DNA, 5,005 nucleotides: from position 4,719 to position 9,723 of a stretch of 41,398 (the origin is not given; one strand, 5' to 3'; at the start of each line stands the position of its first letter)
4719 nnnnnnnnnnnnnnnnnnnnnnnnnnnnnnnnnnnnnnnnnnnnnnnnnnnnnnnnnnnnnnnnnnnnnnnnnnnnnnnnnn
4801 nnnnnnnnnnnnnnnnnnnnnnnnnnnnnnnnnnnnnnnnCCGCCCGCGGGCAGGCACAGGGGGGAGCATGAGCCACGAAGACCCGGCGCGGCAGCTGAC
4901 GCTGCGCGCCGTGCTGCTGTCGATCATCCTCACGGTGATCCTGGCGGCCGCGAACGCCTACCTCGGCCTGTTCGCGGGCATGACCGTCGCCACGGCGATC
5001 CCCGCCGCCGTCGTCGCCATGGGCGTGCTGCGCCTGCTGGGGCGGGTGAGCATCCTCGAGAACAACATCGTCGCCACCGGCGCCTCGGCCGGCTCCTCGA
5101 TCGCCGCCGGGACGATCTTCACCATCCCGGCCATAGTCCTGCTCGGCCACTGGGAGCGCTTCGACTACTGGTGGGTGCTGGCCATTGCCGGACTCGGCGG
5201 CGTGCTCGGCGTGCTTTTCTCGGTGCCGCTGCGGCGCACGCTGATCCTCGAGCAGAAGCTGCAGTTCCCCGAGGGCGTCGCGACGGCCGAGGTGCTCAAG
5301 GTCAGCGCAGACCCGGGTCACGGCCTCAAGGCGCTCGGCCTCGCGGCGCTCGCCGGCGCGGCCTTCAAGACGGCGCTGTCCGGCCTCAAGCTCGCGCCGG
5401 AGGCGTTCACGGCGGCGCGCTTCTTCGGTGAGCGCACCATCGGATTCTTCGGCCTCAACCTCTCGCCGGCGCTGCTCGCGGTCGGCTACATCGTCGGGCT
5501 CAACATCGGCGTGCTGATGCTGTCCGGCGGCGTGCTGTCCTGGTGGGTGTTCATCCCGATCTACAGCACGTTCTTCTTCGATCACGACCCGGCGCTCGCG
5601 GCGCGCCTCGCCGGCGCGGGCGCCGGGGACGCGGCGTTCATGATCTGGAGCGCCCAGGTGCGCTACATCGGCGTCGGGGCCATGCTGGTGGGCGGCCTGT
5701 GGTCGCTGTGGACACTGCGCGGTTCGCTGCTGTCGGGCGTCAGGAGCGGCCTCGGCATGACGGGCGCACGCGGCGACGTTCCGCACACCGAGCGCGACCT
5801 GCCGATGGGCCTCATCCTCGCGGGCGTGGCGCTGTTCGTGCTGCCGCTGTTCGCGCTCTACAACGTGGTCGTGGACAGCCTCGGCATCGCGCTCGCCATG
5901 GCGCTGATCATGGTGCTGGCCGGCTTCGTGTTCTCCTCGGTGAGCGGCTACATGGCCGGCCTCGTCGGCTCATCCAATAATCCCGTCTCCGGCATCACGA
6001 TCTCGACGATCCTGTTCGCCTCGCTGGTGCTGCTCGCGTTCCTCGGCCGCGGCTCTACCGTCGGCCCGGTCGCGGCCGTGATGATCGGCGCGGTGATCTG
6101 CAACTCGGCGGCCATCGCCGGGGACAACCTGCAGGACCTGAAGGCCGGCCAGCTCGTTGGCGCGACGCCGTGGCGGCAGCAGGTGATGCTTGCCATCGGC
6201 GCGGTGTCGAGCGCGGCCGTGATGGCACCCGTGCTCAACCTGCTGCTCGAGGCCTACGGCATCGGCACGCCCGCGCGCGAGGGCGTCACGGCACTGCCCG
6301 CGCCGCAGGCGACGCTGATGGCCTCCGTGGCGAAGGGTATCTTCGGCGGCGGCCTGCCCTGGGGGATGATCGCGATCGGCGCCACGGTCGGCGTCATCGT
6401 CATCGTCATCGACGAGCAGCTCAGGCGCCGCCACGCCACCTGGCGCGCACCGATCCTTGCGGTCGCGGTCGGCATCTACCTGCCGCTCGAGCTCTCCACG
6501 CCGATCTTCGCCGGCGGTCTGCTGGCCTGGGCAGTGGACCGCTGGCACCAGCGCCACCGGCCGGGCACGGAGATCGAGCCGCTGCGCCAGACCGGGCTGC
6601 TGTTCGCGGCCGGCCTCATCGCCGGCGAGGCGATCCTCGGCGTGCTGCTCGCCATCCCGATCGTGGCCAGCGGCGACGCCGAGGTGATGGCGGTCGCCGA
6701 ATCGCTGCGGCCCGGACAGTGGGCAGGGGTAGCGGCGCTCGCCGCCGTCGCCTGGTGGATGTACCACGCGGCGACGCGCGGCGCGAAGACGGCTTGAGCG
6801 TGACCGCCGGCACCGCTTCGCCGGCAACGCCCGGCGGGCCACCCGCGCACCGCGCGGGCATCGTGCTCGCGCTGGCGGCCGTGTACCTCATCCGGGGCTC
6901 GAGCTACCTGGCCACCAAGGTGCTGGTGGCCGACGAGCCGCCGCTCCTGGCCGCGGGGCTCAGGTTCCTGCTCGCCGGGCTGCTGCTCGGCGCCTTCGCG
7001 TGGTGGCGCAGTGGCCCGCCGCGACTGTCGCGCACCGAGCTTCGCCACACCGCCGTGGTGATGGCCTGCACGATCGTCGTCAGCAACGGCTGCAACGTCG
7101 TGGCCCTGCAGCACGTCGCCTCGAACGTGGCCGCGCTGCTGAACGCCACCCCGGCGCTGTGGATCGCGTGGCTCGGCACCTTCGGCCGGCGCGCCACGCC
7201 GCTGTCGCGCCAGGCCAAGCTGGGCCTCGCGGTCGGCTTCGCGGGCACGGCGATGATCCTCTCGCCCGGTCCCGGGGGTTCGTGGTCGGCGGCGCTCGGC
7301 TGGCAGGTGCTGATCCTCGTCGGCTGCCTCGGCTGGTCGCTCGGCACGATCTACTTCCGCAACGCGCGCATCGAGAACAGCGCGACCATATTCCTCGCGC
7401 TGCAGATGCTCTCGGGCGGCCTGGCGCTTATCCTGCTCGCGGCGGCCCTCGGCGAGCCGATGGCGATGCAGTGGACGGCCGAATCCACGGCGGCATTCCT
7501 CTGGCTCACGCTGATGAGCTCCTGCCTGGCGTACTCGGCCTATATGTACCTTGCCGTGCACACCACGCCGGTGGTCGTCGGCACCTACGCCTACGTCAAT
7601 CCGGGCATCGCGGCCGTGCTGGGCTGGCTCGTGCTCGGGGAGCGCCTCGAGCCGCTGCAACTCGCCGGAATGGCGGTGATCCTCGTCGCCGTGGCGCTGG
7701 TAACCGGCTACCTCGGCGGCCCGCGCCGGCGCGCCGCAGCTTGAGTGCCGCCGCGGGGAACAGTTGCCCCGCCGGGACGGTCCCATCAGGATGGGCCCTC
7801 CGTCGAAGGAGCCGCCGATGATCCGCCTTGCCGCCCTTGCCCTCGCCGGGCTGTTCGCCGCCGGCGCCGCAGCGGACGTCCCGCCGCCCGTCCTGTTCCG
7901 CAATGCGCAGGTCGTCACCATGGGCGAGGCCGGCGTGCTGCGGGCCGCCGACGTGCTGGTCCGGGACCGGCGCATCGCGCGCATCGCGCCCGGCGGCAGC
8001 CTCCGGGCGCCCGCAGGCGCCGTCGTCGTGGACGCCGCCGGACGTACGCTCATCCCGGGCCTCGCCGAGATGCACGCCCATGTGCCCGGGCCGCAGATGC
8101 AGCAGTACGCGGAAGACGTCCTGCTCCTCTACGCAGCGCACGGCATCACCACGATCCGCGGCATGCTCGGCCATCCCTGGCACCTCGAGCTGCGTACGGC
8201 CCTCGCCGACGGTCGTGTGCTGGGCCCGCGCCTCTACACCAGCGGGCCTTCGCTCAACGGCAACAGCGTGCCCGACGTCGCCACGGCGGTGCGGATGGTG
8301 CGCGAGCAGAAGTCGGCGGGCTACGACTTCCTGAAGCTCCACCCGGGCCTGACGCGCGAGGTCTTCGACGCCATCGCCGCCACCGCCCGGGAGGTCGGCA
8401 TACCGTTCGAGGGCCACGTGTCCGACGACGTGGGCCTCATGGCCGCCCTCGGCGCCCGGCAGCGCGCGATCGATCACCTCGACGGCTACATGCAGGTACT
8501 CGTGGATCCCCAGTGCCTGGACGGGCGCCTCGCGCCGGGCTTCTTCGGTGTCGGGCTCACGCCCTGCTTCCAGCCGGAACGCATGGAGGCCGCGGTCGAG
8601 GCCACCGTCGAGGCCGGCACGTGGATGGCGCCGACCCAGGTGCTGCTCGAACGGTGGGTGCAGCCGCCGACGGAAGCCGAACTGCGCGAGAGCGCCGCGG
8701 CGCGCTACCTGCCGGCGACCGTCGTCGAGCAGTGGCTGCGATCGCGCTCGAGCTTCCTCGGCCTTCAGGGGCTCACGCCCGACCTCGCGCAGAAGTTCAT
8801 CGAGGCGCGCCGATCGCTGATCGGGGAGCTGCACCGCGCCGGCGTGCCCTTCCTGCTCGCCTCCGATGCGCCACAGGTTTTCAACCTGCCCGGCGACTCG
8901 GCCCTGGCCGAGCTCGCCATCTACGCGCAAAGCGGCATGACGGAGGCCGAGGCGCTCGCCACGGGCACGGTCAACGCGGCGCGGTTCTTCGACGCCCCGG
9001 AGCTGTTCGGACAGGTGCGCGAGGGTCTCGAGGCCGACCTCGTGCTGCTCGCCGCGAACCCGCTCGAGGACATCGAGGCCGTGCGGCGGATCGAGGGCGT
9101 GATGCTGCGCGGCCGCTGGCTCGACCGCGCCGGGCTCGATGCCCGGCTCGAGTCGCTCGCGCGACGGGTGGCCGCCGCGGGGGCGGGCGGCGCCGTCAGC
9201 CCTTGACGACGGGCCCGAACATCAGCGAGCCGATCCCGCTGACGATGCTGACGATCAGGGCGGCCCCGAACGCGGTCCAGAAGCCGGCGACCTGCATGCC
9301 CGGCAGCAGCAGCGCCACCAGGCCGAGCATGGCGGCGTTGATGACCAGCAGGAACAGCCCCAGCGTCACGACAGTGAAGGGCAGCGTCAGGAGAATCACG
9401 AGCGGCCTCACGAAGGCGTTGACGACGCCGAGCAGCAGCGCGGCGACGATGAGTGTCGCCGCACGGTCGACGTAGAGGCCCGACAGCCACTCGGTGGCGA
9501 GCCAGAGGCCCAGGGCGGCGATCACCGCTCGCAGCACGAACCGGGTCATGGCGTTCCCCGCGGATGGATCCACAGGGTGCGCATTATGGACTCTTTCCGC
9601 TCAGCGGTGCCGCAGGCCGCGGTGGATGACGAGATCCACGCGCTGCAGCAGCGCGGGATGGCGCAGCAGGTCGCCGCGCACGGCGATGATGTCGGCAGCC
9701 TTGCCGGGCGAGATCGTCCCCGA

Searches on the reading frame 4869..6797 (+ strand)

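Call 82: search_protein_families(library=pfam, proteins=[window:4869-6797:+], max_evalue=0.001)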
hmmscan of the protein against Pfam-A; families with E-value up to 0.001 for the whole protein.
window:4869-6797:+ (642 aa): 1 family
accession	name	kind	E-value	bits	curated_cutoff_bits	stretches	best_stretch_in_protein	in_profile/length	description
PF03169.20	OPT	-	4e-115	386.3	25.8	1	9-597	1-622/623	OPT oligopeptide transporter protein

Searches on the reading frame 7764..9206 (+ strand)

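Call 82: search_protein_families(library=pfam, proteins=[window:7764-9206:+], max_evalue=0.001)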
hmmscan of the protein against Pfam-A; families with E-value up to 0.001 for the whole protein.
window:7764-9206:+ (480 aa): 2 families
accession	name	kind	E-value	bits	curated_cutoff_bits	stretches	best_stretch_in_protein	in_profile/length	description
PF01979.26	Amidohydro_1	-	4e-19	69.5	25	1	95-452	1-344/345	Amidohydrolase family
PF07969.17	Amidohydro_3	-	2.6e-10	40.8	29.7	1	88-111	2-25/472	Amidohydrolase family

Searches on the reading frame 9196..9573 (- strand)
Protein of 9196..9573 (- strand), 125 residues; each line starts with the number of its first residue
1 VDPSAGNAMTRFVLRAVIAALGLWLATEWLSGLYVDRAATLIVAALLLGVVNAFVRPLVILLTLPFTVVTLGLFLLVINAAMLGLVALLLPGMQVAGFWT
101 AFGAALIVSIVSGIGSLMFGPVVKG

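Call 82: search_protein_families(library=pfam, proteins=[window:9196-9573:-], max_evalue=0.001)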
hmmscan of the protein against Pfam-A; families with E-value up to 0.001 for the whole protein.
window:9196-9573:- (125 aa): 1 family
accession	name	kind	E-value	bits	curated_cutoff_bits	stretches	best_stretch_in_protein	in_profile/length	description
PF04020.18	Phage_holin_4_2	-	2.7e-29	102.3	28.8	1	11-114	2-105/105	Mycobacterial 4 TMS phage holin, superfamily IV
